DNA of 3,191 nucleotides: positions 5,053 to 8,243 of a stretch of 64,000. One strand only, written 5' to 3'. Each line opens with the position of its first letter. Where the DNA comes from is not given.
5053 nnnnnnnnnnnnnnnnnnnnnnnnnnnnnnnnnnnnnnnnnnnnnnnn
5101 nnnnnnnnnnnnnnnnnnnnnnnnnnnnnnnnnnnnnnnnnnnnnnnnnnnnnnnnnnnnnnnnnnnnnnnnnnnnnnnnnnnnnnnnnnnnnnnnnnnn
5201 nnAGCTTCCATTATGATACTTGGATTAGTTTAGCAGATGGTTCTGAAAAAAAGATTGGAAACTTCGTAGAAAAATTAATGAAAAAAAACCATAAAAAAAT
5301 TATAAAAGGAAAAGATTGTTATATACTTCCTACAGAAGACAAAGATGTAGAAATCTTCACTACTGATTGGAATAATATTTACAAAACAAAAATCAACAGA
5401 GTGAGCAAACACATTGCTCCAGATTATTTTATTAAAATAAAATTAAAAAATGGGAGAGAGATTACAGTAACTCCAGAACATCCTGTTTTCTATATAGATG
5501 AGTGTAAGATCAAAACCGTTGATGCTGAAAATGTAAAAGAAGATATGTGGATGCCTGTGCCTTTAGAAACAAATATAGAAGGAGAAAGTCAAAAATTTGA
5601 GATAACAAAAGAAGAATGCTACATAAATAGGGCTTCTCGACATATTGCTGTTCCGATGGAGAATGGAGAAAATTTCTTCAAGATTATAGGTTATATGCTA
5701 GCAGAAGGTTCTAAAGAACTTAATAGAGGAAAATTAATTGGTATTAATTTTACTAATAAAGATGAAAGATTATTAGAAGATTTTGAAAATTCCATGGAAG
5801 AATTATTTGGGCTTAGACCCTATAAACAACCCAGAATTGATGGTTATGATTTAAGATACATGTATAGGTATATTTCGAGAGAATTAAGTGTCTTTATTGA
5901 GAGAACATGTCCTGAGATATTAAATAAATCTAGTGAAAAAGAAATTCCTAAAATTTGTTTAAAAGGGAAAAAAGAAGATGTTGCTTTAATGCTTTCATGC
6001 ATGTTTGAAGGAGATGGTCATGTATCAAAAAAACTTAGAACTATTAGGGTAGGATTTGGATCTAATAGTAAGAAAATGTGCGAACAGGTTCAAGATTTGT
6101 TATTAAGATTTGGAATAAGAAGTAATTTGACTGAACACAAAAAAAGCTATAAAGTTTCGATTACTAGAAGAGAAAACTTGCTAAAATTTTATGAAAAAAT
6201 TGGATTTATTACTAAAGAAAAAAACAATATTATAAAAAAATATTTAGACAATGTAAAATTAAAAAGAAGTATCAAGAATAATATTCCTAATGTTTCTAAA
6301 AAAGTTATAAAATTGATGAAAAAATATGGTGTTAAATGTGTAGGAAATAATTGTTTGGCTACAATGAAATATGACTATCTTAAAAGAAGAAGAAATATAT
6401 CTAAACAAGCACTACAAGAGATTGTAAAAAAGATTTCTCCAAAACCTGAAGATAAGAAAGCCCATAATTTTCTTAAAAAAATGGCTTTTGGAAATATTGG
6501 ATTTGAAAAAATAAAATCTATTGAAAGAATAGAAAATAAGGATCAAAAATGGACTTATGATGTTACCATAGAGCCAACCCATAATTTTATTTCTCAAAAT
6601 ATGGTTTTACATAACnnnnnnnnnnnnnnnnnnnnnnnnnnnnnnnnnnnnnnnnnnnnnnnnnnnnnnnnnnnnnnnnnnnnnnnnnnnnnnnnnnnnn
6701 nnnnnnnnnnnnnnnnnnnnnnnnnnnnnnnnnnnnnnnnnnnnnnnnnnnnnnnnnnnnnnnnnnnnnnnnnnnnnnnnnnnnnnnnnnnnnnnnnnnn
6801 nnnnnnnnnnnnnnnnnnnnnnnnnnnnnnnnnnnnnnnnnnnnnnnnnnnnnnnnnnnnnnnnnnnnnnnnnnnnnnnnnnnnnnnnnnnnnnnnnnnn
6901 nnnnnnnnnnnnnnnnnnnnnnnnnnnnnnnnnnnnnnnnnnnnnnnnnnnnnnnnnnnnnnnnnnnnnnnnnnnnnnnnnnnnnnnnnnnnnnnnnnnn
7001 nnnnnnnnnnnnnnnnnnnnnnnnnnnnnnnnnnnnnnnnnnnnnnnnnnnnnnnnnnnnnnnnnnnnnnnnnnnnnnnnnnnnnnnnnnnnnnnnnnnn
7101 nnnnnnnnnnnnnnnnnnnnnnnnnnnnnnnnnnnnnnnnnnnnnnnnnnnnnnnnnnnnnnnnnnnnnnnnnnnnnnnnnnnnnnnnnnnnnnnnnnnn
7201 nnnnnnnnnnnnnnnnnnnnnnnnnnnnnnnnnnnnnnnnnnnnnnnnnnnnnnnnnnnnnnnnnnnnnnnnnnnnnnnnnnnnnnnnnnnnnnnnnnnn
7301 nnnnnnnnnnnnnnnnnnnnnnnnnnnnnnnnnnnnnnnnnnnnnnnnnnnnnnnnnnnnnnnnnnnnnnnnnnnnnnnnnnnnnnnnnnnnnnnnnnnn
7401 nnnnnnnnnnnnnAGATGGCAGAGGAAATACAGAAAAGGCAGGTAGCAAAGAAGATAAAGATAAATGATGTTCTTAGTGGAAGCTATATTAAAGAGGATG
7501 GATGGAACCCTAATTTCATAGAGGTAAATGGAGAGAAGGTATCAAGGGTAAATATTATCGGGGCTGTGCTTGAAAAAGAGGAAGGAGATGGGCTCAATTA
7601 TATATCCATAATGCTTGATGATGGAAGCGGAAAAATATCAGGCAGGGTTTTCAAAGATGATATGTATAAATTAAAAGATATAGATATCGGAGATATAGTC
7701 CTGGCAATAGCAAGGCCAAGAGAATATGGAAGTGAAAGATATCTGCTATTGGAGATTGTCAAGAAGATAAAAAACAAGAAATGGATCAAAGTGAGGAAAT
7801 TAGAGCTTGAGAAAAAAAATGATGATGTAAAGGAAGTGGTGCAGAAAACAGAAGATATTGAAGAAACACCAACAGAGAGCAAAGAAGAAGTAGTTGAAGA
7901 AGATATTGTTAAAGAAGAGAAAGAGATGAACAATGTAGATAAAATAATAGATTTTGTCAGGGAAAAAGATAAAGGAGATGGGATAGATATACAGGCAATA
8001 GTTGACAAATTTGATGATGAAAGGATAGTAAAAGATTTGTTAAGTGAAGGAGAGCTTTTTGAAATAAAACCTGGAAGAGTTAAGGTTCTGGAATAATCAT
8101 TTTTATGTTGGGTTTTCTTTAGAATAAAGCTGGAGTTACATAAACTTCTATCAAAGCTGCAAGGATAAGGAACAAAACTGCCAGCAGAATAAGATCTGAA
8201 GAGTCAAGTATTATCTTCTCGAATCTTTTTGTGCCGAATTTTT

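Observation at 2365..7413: MCM helicase gene carries two large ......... inteins (539 aa and 471 aa), tripling gene length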

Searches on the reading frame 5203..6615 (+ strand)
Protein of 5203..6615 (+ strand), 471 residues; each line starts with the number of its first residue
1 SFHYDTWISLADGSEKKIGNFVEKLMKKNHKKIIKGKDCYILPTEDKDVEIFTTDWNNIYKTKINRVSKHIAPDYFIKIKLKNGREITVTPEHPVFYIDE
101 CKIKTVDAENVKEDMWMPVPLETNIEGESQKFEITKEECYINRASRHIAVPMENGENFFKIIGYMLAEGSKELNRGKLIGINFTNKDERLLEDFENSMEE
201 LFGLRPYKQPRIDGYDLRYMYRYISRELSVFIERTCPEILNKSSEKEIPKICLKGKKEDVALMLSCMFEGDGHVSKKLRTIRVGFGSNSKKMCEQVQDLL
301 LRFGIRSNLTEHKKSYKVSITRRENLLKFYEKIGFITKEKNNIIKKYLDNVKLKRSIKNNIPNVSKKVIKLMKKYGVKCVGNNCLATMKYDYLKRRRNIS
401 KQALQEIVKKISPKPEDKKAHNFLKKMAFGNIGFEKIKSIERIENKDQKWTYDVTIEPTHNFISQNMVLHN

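Call 5: search_protein_families(library=pfam, proteins=[window:5203-6615:+], max_evalue=1)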
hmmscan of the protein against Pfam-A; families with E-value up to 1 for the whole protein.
window:5203-6615:+ (471 aa): 7 families
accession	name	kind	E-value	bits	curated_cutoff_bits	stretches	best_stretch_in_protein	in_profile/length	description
PF14528.11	LAGLIDADG_3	-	1.3e-25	89.9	22.5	2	260-334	3-82/82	LAGLIDADG-like domain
PF14890.11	Intein_splicing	-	1e-22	81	35.8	1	8-471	1-155/155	Intein splicing domain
PF14527.11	LAGLIDADG_WhiA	-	6.2e-06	26.7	23.2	1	264-334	5-75/93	WhiA LAGLIDADG-like domain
PF04659.18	Arch_fla_DE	-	0.013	15.8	21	1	318-355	30-67/96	Archaeal flagella protein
PF01079.26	Hint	-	0.071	13.1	29.7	1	75-119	66-116/213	Hint module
PF13673.13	Acetyltransf_10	-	0.077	13.4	23.6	1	310-348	82-119/128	Acetyltransferase (GNAT) domain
PF01450.25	KARI_C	-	0.099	13.4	29.1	1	364-438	49-123/144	Ketol-acid reductoisomerase, C-terminal domain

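Call 13: find_homologous_proteins(query=window:5203-6615:+)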
Query window:5203-6615:+ (471 aa): 22 proteins with E <= 0.001 among 7204 candidates.
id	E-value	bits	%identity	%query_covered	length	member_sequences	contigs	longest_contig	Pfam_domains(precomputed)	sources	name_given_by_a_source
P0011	1.6e-164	566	54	100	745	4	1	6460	PF21120.4,PF17855.8,PF14528.12,PF00493.30,PF14890.12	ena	-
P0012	3.1e-160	552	56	96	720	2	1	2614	PF21120.4,PF17855.8,PF14528.12,PF00493.30,PF14890.12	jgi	jgi:replicative DNA helicase Mcm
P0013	7.2e-138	478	50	100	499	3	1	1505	PF14528.12,PF14890.12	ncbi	ncbi:MAG: LAGLIDADG family homing endonuclease, partial [Nanoarchaeota archaeon]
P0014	1.8e-137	477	50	100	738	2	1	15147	PF17855.8,PF14528.12,PF00493.30,PF14890.12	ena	-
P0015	6.9e-134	465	55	84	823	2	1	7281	PF14551.12,PF14528.12,PF00493.30,PF14890.12,PF17207.10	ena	-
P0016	5.5e-123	429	58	74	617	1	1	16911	PF21120.4,PF17855.8,PF14528.12,PF00493.30,PF14527.12,PF14890.12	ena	-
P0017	9.3e-88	313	48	67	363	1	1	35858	PF14528.12,PF00493.30,PF14890.12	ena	-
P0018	4.5e-87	311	41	80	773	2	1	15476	PF21120.4,PF17855.8,PF14528.12,PF00493.30,PF14890.12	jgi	-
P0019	1.8e-86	309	53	57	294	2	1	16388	PF14528.12,PF14890.12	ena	-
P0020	2.1e-78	282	39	75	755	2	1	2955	PF17855.8,PF14528.12,PF00493.30,PF14890.12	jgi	jgi:replicative DNA helicase Mcm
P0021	9.4e-45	171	42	34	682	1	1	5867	PF17855.8,PF00493.30,PF14890.12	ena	-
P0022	1.5e-42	164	51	37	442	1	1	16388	PF17855.8,PF00493.30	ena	-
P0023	1.9e-35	141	53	33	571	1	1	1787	PF14551.12,PF00493.30,PF14890.12,PF17207.10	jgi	-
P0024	6.4e-29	119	62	22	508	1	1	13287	PF14551.12,PF00493.30,PF14890.12,PF17207.10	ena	-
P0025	6.9e-17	80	26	92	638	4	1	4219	PF00521.27,PF14528.12,PF14890.12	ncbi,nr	ncbi:MAG: hypothetical protein M3521_10705, partial [Acidobacteriota bacterium]|nr:hypothetical prot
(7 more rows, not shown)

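Call 39: search_solved_structures(query=window:5203-6615:+, max_evalue=1)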
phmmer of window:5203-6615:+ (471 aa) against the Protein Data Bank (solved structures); distinct sequences matched with E-value up to 1: 15.
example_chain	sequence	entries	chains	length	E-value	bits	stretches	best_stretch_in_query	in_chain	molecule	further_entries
6rpq_A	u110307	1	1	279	1.9e-15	60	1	3-130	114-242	Ubiquitin-like protein SMT3,1108aa long hypothetical cell division control protein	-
6rpp_A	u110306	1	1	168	6e-13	51.7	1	3-113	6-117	Cell division control protein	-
2cw7_A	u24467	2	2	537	5.3e-09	38.7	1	16-130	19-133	Endonuclease PI-PkoII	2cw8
2jmz_A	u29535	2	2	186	3.7e-07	32.6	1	3-125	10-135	Hypothetical protein MJ0781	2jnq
2lqm_A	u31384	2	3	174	1.5e-06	30.6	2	428-471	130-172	Pho radA intein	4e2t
4e2u_A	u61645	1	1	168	2.1e-06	30.1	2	427-471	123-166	Pho radA intein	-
5o9i_A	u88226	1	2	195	6.3e-06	28.6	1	16-133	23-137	Transcription initiation factor IIB,Transcription initiation factor IIB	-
7qsu_A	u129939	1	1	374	2e-05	26.9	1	17-329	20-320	V-ATPase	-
4o1s_A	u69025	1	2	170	7e-05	25.1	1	5-123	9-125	V-type ATP synthase alpha chain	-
2lcj_A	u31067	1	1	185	0.018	17.2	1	40-114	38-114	Pab polC intein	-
1mi8_A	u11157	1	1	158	0.18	13.9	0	45-124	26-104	DnaB intein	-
7oec_A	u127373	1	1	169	0.23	13.6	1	43-116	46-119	DNA polymerase II large subunit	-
5bkh_A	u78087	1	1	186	0.28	13.2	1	43-116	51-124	DNA polymerase II large subunit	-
9hth_A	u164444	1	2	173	0.42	12.7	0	58-112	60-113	DNA-directed DNA polymerase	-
7cfv_A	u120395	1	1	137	0.5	12.4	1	437-471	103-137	Spl DnaX mini-intein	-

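Call 46: predict_structure(alignment_id=A2)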
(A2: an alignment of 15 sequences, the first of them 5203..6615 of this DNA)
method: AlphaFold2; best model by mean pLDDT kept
length: 471 residues; sequences in the alignment: 15
mean_pLDDT: 92.4   pTM: 0.91
mean pLDDT of the five models: 92.4, 90.1, 89.9, 89.6, 87.9
residues with pLDDT >= 90: 387; 70-90: 77; 50-70: 5; < 50: 2
segments of 3 or more residues with pLDDT < 50: none
pLDDT, mean of each block of 10 residues (from residue 1): 92 93 94 95 88 93 94 97 95 95 95 95 92 92 90 97 96 93 94 97 95 82 95 95 94 96 97 87 95 96 95 94 92 94 92 62 92 90 84 88 90 90 92 95 95 90 93 85
secondary structure, 60 per line:
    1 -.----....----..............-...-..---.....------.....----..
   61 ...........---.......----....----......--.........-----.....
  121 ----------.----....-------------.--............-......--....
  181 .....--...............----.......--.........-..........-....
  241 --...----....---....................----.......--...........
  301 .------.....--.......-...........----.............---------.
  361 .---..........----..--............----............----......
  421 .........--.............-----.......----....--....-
elements in order: E7-10 E15-17 H18-28 E39-43 E50-54 E59-71 E75-81 E86-89 E94-99 E102-107 E116-120 H136-139 H156-167 E169-174 E177-185 H188-202 E207-213 E216-224 H226-235 H237-240 H250-253 H257-271 E272-276 E281-287 H290-301 E308-312 E315-321 H323-333 H338-350 H365-374 H385-394 H401-410 H415-429 E432-444 E450-456 E461-464 E467-470

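Call 51: fold_search(model_id=the predicted structure, library=pdb)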
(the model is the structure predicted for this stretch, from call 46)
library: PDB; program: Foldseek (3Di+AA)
matches with E <= 10: 779; with E <= 0.001: 123
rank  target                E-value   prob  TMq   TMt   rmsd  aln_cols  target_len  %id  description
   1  7qss                  2.5e-26  1.00  0.74  0.80   5.1       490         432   19  Crystal structure of homing endonuclease-associated TliVMA intein (C1A) (released 2022-03-30)
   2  2cw7                  4.5e-26  1.00  0.71  0.63   7.4       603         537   15  Crystal structure of intein homing endonuclease II (released 2006-04-18)
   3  7qsu                  3.5e-23  1.00  0.64  0.81   5.2       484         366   18  Crystal structure of homing endonuclease-associated TliVMA intein (C1A, d333-339) (released 2022-03-30)
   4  1dq3                  8.8e-22  1.00  0.64  0.66   7.6       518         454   17  CRYSTAL STRUCTURE OF AN ARCHAEAL INTEIN-ENCODED HOMING ENDONUCLEASE PI-PFUI (released 2000-07-05)
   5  7qst                  2.5e-21  1.00  0.61  0.77   6.2       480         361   19  Crystal structure of homing endonuclease-associated PhoVMA intein (C1A) (released 2022-03-30)
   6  1um2_A                1.2e-09  1.00  0.44  0.49   8.8       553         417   11  Crystal Structure of the Vma1-Derived Endonuclease with the Ligated Extein Segment (released 2004-09-22)
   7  1ef0_A                1.3e-09  1.00  0.45  0.49   9.9       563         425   11  CRYSTAL STRUCTURE OF PI-SCEI MINIPRECURSOR (released 2000-06-07)
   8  1vde_B                2.3e-09  1.00  0.44  0.48  10.0       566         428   11  PI-SCEI, A HOMING ENDONUCLEASE WITH PROTEIN SPLICING ACTIVITY (released 1998-04-08)
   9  1jva_A                2.7e-09  1.00  0.42  0.45   9.4       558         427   11  CRYSTAL STRUCTURE OF THE VMA1-DERIVED ENDONUCLEASE BEARING THE N AND C EXTEIN PROPEPTIDES (released 2002-08-29)
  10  1jva_B                1.1e-08  1.00  0.44  0.47   9.5       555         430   12  CRYSTAL STRUCTURE OF THE VMA1-DERIVED ENDONUCLEASE BEARING THE N AND C EXTEIN PROPEPTIDES (released 2002-08-29)
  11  1vde_A                1.5e-08  1.00  0.45  0.48  10.0       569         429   11  PI-SCEI, A HOMING ENDONUCLEASE WITH PROTEIN SPLICING ACTIVITY (released 1998-04-08)
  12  1lws_A                1.9e-08  1.00  0.38  0.41  21.1       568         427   12  Crystal structure of the intein homing endonuclease PI-SceI bound to its recognition sequence (released 2002-09-27)
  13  6rpp                  2.4e-08  1.00  0.24  0.66   1.3       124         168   28  Crystal structure of PabCDC21-1 intein (released 2019-08-14)
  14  1um2_B                2.5e-08  1.00  0.43  0.48  11.4       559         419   12  Crystal Structure of the Vma1-Derived Endonuclease with the Ligated Extein Segment (released 2004-09-22)
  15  1ef0_B                2.8e-08  1.00  0.41  0.48  10.3       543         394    9  CRYSTAL STRUCTURE OF PI-SCEI MINIPRECURSOR (released 2000-06-07)
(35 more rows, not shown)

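Call 59: find_related_loci(query=A2, collection=viral_contigs, flank=4000)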
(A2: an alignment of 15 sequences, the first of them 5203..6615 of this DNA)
Query A2 (471 aa) in viral_contigs; peptide patterns used: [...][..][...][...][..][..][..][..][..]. (x = any residue, [..] = any of these).
440 stretches matched a pattern; 151 encode a relative of the query (tblastn E <= 1e-3); the best 80 are kept; 80 distinct loci.
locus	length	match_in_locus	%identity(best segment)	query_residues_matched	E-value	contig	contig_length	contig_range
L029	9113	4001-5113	25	77-471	1e-20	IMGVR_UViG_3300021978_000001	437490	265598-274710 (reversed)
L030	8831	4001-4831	29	77-348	3e-19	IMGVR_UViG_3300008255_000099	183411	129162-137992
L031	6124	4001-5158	23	46-471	1e-18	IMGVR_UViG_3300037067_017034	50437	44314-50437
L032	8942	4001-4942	26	160-471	5e-18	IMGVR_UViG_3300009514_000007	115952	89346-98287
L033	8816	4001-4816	24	78-348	1e-16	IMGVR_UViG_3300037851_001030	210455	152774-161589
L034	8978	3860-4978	23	79-471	6e-16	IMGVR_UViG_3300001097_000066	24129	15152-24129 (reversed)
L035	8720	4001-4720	25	239-471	5e-16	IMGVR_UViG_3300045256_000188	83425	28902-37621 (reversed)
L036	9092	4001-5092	24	78-471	1e-15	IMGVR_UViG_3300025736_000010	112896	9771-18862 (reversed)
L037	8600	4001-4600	31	153-351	1e-15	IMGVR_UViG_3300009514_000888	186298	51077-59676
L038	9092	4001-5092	24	78-471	1e-15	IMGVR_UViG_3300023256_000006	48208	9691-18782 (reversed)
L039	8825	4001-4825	28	78-342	2e-15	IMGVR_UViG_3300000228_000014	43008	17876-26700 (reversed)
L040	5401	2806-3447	28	156-360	2e-15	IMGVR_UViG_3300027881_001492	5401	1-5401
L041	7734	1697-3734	26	162-471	3e-15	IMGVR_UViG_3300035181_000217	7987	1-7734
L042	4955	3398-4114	31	225-471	4e-15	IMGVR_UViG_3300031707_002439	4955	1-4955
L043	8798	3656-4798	23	77-471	1e-14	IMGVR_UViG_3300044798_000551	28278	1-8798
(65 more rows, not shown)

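Call 60: search_protein_families(library=ncbifam, proteins=[window:5203-6615:+], max_evalue=0.01)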
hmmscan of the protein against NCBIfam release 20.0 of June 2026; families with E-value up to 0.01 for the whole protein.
window:5203-6615:+ (471 aa): 11 families
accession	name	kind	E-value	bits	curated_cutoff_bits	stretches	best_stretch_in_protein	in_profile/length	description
NF011491.0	PRK14898.1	equivalog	1.2e-36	126.1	783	1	17-470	95-542/860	DNA-directed RNA polymerase subunit A''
NF011418.0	PRK14845.1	equivalog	3.2e-22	78.2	756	2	61-425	78-394/1049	translation initiation factor IF-2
NF005852.0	PRK07773.1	equivalog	9.4e-21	73.8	780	1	242-471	594-826/886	replicative DNA helicase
NF011303.0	PRK14715.1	equivalog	1.5e-20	72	1585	2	155-318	1117-1271/1627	DNA-directed DNA polymerase II large subunit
NF038098.1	GyrA_w_intein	exception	5.8e-20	70.8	1850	1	161-471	242-537/1232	intein-containing DNA gyrase subunit A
TIGR01445.1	intein_Nterm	domain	4.5e-17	62.8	24.5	1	2-96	2-82/83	intein N-terminal splicing region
NF038162.1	RtcB_rel_intein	exception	4.5e-14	51.4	1150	1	45-471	119-578/961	intein-containing RtcB family protein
NF003159.0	PRK04132.1-4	equivalog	5e-14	51.3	999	2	158-351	180-348/852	replication factor C small subunit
NF011302.0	PRK14714.1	equivalog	1.3e-13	49.4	1791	1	2-139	933-1072/1350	DNA-directed DNA polymerase II large subunit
NF045703.1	rSAM_Tes_intein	exception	5.5e-11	41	1700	2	152-318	365-520/1040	tetraether lipid synthase Tes, intein-containing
NF007072.0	PRK09519.1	equivalog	2.4e-07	29.5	1024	1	159-316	364-519/790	intein-containing recombinase RecA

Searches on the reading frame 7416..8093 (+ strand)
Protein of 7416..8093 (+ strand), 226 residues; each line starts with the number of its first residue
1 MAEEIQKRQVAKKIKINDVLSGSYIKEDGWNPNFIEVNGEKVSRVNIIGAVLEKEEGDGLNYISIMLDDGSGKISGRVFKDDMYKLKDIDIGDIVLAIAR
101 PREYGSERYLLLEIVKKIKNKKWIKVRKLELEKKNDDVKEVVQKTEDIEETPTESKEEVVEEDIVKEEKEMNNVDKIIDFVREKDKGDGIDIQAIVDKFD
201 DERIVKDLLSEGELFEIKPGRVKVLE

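Call 11: search_protein_families(library=pfam, proteins=[window:7416-8093:+], max_evalue=0.0001)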
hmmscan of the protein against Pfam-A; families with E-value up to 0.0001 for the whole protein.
window:7416-8093:+ (226 aa): 1 family
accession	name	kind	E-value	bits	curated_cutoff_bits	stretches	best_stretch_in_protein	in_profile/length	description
PF01336.31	tRNA_anti-codon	-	2.3e-08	34.3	27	1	45-107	1-63/75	OB-fold nucleic acid binding domain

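Call 60: search_protein_families(library=ncbifam, proteins=[window:7416-8093:+], max_evalue=0.01)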
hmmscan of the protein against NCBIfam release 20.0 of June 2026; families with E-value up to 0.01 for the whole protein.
window:7416-8093:+ (226 aa): 0 families
